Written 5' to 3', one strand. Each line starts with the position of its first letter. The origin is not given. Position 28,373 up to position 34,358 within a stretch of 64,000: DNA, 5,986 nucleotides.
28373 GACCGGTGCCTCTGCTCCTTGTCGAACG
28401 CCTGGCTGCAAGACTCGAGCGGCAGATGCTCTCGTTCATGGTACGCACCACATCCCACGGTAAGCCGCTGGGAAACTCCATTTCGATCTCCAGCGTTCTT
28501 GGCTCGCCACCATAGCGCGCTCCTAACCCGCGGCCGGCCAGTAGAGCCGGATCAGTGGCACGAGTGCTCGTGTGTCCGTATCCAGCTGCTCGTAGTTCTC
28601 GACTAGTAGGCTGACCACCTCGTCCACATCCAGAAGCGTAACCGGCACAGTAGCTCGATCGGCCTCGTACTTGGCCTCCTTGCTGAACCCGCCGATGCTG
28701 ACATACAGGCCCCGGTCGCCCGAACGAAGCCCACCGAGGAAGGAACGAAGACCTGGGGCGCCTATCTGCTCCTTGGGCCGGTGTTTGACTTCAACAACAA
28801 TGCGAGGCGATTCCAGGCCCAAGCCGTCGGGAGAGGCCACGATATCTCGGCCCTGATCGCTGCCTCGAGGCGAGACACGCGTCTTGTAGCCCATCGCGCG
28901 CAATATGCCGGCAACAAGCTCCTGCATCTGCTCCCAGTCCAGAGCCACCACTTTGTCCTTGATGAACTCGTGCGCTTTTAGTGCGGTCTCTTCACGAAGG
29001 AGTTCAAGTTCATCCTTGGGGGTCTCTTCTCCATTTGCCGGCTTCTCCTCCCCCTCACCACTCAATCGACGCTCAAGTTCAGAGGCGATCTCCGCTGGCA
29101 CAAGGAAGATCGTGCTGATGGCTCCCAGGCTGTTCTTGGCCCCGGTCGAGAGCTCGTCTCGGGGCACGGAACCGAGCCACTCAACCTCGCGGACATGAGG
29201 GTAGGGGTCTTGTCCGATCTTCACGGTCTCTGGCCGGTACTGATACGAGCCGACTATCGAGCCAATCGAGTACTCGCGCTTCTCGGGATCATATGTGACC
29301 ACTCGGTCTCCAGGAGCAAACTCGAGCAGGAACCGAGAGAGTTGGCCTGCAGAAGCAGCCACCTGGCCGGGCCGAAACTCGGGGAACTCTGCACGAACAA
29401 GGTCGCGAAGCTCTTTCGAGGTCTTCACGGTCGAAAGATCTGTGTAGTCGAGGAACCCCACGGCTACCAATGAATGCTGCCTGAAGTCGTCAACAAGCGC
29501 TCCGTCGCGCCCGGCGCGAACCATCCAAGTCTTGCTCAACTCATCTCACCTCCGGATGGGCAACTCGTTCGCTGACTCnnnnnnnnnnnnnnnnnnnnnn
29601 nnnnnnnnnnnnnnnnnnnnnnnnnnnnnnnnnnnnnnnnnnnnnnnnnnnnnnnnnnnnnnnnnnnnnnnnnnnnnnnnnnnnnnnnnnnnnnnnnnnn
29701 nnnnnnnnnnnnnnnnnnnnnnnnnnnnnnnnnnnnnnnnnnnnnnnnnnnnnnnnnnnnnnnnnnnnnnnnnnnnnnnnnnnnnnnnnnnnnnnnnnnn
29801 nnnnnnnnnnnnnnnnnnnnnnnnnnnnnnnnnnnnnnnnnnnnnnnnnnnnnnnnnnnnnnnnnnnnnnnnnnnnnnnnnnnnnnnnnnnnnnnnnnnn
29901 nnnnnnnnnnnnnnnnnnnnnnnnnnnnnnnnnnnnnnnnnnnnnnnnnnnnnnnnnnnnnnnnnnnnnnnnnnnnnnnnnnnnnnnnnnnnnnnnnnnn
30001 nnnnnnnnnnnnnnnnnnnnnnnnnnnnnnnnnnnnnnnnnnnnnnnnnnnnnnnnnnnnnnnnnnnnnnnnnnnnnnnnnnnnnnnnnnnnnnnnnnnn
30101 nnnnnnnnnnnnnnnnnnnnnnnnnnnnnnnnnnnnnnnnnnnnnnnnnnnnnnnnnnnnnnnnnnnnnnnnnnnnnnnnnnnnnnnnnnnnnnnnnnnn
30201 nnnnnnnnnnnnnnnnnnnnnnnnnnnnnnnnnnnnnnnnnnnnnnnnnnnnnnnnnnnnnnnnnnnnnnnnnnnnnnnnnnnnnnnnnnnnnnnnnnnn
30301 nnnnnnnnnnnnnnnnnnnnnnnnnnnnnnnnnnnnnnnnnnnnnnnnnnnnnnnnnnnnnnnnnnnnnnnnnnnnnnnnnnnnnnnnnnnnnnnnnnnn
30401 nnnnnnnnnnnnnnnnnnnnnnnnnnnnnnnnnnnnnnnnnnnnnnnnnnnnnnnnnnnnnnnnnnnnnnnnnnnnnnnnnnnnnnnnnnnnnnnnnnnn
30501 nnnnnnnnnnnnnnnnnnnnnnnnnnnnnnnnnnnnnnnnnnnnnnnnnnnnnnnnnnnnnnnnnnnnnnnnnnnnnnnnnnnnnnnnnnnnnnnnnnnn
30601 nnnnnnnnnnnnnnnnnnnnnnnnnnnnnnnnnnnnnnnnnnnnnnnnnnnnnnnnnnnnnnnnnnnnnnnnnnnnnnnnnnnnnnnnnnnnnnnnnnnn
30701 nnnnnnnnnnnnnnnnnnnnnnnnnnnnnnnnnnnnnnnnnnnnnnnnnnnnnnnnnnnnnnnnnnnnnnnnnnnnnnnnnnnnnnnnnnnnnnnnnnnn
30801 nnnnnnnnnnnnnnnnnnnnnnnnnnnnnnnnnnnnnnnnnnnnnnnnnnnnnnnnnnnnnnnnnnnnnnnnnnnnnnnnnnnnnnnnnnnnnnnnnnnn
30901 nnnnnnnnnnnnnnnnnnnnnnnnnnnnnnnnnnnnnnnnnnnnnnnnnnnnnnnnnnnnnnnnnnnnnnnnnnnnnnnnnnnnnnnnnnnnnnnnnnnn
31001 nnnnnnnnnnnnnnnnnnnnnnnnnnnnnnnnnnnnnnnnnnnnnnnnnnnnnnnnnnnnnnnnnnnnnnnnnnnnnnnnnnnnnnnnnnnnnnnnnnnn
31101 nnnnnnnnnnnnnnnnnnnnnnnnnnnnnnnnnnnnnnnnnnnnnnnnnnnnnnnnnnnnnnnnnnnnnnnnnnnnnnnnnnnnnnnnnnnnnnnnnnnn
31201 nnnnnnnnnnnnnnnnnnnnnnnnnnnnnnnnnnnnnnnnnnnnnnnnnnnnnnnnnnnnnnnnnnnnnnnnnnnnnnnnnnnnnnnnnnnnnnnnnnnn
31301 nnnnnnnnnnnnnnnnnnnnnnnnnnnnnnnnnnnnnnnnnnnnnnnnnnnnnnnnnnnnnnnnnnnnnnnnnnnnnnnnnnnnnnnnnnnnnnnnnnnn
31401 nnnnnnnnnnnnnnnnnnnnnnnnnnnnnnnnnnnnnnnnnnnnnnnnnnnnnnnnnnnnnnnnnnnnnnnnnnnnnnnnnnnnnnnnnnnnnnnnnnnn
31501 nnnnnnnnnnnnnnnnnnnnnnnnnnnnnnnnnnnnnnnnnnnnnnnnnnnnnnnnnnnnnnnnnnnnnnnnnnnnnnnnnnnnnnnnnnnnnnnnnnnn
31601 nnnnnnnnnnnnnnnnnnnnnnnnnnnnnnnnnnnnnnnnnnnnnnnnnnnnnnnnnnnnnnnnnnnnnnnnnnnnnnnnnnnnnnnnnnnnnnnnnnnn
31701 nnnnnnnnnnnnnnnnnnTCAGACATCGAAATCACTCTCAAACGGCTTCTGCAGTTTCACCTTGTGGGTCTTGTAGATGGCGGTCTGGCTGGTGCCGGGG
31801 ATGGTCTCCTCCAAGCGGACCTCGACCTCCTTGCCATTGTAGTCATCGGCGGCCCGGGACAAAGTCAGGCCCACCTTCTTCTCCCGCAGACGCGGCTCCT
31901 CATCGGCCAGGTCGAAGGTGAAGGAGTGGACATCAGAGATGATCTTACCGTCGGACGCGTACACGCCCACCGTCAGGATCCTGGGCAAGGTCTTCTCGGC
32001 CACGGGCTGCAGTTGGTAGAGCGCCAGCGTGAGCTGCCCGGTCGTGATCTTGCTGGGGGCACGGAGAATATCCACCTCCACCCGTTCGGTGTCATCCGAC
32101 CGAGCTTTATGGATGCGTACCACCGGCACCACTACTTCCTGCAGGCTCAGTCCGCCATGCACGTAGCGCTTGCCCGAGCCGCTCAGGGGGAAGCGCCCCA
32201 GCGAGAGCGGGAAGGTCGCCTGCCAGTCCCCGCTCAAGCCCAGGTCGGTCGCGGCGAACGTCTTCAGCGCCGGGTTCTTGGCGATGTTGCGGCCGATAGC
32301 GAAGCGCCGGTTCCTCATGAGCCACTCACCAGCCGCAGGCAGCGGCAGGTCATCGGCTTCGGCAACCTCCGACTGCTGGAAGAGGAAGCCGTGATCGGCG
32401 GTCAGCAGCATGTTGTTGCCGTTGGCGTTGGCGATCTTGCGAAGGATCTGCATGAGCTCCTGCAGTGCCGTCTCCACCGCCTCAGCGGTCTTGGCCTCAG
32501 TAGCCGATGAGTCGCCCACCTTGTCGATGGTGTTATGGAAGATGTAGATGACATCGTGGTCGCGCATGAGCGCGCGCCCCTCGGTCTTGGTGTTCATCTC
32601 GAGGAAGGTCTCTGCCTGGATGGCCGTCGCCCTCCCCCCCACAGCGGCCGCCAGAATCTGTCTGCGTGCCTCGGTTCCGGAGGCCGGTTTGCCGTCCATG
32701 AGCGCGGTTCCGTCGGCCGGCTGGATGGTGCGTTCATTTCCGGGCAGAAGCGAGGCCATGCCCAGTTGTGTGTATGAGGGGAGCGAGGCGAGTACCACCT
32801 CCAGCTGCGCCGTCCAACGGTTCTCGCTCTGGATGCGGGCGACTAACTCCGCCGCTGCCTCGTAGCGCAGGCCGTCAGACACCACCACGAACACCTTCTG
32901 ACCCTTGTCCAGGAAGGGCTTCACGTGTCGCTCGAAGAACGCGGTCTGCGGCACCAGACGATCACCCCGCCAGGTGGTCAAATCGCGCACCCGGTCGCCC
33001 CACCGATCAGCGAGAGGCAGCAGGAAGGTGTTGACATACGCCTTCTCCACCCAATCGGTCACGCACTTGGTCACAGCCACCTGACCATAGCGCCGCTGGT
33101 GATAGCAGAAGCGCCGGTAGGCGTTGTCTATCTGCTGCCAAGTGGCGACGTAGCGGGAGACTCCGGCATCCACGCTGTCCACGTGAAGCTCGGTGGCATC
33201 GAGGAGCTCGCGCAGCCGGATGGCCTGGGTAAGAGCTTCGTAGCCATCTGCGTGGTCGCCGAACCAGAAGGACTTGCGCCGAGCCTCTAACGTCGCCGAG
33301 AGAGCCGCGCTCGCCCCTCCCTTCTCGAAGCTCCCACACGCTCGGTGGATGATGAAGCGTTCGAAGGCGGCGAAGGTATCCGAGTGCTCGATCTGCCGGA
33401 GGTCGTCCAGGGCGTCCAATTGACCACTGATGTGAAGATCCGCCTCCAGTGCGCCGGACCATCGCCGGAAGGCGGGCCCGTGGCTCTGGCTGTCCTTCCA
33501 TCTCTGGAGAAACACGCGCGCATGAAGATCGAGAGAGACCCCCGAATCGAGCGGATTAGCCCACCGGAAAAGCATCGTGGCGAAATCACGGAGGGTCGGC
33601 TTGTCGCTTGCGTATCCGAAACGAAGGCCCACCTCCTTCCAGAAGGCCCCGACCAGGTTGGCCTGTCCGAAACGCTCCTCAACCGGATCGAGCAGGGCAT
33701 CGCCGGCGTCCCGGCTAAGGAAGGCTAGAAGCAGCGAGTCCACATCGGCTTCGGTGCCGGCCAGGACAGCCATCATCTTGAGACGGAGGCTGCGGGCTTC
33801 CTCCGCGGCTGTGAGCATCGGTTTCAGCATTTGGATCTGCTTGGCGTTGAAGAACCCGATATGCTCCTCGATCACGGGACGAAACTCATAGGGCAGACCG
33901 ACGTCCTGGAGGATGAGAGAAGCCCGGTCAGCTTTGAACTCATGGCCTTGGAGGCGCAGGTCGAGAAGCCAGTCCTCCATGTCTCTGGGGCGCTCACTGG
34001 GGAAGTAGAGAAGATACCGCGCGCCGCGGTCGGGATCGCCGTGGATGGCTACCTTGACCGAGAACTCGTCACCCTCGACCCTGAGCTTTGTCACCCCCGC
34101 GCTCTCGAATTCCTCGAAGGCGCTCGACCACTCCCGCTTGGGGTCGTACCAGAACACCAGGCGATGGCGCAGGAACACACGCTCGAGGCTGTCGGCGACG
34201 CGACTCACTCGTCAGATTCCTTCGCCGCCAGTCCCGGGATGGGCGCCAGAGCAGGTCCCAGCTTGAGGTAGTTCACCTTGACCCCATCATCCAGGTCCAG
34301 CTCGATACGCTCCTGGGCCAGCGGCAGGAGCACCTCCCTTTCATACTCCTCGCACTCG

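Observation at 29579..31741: BrxL-like protein whose Lon-protease domain is replaced by an AlbA_2/Schlafen-like domain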

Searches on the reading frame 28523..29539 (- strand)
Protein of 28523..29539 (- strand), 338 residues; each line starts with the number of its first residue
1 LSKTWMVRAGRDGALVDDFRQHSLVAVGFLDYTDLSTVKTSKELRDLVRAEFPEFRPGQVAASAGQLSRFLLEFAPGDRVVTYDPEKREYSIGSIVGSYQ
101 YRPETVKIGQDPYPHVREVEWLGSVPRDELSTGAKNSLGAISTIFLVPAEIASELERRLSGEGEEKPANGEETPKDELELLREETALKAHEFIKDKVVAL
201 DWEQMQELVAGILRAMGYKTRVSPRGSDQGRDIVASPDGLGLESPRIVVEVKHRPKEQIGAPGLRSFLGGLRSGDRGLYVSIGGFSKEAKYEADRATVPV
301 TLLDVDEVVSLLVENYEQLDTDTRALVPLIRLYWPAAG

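Call 3: search_protein_families(library=pfam, proteins=[window:28523-29539:-], max_evalue=0.01)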
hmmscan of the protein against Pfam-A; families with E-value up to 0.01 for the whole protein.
window:28523-29539:- (338 aa): 2 families
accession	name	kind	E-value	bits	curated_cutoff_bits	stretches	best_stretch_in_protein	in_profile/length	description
PF04471.18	Mrr_cat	-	1.1e-23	84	21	1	199-312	3-115/115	Restriction endonuclease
PF22722.2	NA-iREase1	-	0.0031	17.9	27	1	208-309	4-105/106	NACHT-associated inactive Restriction Endonuclease 1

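Call 4: search_protein_families(library=ncbifam, proteins=[window:28523-29539:-], max_evalue=0.01)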
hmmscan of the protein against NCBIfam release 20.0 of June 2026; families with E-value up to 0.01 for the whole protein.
window:28523-29539:- (338 aa): 0 families

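Call 5: search_protein_families(library=padloc, proteins=[window:28523-29539:-], max_evalue=0.001)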
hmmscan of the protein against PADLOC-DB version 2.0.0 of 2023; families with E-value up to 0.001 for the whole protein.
window:28523-29539:- (338 aa): 8 families
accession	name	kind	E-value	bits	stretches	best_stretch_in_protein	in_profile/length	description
PDLC04819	PDC-S02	-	2.6e-87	291.2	1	1-336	1-330/334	-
PDLC04815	PDC-S02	-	7.5e-64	214.2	1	4-333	3-339/346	-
PDLC04806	PDC-S02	-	1.1e-39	134.6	1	1-325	1-313/324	-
PDLC04824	PDC-S02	-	6.4e-16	56.4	1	1-175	1-174/308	-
PDLC04796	PDC-S02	-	1.6e-12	45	1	172-315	215-360/390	-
PDLC03657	mREase_IV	-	2.2e-08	31.8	1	171-321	143-300/317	Type IV methyl-directed restriction enzyme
PDLC04799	PDC-S02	-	2.7e-06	24.7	1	71-162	77-161/308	-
PDLC03448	REase_II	-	0.00023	17.4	1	21-148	281-406/857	Type II restriction enzyme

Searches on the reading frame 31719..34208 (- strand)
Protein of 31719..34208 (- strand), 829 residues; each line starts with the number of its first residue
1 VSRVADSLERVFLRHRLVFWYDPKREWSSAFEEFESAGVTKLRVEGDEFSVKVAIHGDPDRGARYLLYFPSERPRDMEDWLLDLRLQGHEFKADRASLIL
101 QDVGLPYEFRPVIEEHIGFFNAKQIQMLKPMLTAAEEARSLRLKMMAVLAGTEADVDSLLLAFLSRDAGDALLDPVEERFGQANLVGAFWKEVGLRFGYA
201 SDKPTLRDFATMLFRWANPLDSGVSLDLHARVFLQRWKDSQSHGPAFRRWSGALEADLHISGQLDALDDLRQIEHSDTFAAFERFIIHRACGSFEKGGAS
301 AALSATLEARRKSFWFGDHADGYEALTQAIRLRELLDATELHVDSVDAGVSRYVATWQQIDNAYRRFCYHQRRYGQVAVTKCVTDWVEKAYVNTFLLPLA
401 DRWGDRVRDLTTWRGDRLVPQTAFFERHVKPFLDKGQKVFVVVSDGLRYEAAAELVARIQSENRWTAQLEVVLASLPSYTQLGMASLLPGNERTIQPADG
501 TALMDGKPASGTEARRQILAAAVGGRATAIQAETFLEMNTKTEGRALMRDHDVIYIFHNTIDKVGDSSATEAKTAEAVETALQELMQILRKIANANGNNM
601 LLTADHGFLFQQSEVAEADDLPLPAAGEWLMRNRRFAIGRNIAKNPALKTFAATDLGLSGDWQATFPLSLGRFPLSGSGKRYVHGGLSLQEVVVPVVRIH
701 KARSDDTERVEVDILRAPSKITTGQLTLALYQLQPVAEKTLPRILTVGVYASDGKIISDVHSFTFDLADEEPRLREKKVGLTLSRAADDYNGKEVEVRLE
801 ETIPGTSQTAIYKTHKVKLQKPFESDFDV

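Call 3: search_protein_families(library=pfam, proteins=[window:31719-34208:-], max_evalue=0.01)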
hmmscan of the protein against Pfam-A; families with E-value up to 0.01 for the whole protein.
window:31719-34208:- (829 aa): 2 families
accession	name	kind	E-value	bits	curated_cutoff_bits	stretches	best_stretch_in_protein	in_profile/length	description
PF08665.17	PglZ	-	4.1e-53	180.4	25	1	437-614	1-178/179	PglZ domain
PF01676.23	Metalloenzyme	-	0.00087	19.3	24.3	1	545-607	141-201/252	Metalloenzyme superfamily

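Call 4: search_protein_families(library=ncbifam, proteins=[window:31719-34208:-], max_evalue=0.01)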
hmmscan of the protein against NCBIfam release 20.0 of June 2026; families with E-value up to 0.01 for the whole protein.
window:31719-34208:- (829 aa): 9 families
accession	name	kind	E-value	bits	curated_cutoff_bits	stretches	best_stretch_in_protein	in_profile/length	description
TIGR02687.1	TIGR02687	equivalog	9.4e-203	675.5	270.35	1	3-812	2-841/844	BREX-1 system phosphatase PglZ type A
NF033443.1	BREX_PglZ_6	exception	6.4e-31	107.5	400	1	252-704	284-742/958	BREX-6 system phosphatase PglZ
NF033450.1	BREX_PglZ_1_B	equivalog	4.7e-20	71.3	400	1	302-699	316-674/675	BREX-1 system phosphatase PglZ type B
NF033446.0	BREX_PglZ_2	exception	3.2e-17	62.1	200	1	319-718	357-740/890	BREX-2 system phosphatase PglZ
NF033444.1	BREX_PglZ_5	exception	3.8e-15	55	250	1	430-699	447-703/704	BREX-5 system phosphatase PglZ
NF033445.1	BREX_PglZ_4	exception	3.1e-08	32.6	140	1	578-718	564-696/741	BREX-4 system phosphatase PglZ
NF052313.1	T9SS_RR_PorX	equivalog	7.7e-07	28.2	300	0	422-489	210-276/513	T9SS response regulator signal transducer PorX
NF033449.0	BREX_PglZ_3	exception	1.1e-05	24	250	1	550-699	492-641/642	BREX-3 system phosphatase PglZ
TIGR01307.1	pgm_bpd_ind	equivalog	0.005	15.4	330.65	1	550-608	384-440/504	2,3-bisphosphoglycerate-independent phosphoglycerate mutase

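Call 5: search_protein_families(library=padloc, proteins=[window:31719-34208:-], max_evalue=0.001)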
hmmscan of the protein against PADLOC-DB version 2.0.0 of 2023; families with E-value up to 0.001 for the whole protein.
window:31719-34208:- (829 aa): 14 families
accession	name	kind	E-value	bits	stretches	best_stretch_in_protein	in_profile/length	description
PDLC02547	PglZ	-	4e-240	797.5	1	2-828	4-855/855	PglZ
PDLC02564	PglZ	-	2.4e-173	576.7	1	12-828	21-854/855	PglZ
PDLC02563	PglZ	-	6.5e-92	307.2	1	3-764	8-777/831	PglZ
PDLC02551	PglZ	-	3.8e-78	261.5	2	299-807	313-836/856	PglZ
PDLC02557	PglZ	-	4.8e-75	251.3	2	307-783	322-794/834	PglZ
PDLC02553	PglZ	-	5e-52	175.1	1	344-782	372-828/868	PglZ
PDLC02561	PglZ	-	3.4e-44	149.2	1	242-728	266-748/840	PglZ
PDLC02559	PglZ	-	3.1e-32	109.7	1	245-713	282-747/860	PglZ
PDLC02548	PglZ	-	9.3e-31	105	1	252-704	287-745/961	PglZ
PDLC02566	PglZ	-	2.5e-15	53.8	1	305-708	322-686/774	PglZ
PDLC02565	PglZ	-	3.6e-14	50.1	1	318-619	366-665/910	PglZ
PDLC02562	PglZ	-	6.6e-12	42.6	1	423-700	458-728/730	PglZ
PDLC02545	PglZ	-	1.9e-08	31.2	1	343-704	328-640/750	PglZ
PDLC02558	PglZ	-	5.2e-05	19.7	1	581-702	545-664/666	PglZ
